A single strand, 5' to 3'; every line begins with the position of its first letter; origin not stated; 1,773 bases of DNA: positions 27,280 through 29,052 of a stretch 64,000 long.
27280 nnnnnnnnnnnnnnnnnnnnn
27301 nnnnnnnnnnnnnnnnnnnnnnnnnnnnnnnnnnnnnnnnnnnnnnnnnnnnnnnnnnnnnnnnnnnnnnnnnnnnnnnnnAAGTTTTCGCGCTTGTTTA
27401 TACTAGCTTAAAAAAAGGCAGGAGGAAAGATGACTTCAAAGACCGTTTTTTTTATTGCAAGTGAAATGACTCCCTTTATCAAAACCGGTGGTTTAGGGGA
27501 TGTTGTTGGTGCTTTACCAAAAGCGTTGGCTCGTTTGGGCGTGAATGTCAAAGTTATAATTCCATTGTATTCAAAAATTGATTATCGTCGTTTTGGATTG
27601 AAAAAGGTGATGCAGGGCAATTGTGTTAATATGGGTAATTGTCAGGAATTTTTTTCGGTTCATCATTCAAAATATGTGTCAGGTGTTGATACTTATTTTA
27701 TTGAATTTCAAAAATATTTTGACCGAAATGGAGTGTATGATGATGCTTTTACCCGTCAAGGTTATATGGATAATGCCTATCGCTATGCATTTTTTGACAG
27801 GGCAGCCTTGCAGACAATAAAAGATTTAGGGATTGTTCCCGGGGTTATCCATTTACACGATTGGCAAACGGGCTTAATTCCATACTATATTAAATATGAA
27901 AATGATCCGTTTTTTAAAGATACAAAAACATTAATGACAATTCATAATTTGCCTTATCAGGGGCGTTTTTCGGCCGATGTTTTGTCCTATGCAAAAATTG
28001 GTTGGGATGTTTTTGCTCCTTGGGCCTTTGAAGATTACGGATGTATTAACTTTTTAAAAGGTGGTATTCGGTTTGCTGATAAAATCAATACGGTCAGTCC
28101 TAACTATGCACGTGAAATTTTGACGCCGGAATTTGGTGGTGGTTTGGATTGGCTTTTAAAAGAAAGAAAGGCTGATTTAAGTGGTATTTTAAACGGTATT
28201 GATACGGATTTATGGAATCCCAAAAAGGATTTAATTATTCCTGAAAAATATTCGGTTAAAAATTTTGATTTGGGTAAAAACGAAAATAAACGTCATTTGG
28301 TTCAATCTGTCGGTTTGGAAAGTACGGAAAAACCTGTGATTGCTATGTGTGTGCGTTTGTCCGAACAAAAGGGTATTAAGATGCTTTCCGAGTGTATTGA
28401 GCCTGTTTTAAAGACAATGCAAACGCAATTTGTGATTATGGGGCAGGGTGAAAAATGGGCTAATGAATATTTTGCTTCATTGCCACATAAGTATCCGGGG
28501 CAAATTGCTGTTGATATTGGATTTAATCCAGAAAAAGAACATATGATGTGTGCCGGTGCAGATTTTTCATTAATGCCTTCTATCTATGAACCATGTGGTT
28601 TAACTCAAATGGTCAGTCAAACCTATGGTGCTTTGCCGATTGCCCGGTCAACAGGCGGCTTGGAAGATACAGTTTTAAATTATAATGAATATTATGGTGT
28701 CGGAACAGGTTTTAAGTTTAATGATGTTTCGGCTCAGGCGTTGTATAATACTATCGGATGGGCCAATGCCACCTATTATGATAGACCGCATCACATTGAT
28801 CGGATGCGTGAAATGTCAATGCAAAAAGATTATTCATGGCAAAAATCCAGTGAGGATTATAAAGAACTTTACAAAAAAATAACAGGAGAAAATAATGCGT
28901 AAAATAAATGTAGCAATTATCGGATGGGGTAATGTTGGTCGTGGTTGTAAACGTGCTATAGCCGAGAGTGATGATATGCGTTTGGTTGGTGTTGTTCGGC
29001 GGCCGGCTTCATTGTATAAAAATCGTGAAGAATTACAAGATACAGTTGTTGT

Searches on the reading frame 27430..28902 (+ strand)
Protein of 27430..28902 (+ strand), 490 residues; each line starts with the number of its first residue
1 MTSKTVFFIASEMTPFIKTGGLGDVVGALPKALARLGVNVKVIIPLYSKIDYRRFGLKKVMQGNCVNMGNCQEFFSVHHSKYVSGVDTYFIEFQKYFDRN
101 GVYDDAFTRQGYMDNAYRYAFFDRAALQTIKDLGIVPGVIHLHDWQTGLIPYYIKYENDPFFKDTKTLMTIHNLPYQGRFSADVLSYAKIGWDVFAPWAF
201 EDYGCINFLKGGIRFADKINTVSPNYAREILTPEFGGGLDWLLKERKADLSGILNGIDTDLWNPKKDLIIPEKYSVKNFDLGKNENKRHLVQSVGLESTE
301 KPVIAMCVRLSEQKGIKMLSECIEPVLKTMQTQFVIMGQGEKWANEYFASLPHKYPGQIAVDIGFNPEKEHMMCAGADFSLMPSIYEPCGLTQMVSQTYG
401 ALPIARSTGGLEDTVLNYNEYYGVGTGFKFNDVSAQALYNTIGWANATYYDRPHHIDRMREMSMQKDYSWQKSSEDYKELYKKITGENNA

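Call 61: search_protein_families(library=pfam, proteins=[window:27430-28902:+], max_evalue=0.0001)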
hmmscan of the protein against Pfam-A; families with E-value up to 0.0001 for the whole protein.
window:27430-28902:+ (490 aa): 3 families
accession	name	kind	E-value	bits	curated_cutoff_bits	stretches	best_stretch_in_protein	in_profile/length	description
PF08323.17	Glyco_transf_5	-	2.2e-83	280.1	22.7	1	6-245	2-239/239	Starch synthase catalytic domain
PF00534.26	Glycos_transf_1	-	6.3e-10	39.3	26.4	1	297-442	11-152/172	Glycosyl transferases group 1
PF13692.12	Glyco_trans_1_4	-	2.9e-07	31.3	27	1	302-418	2-118/142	Glycosyl transferases group 1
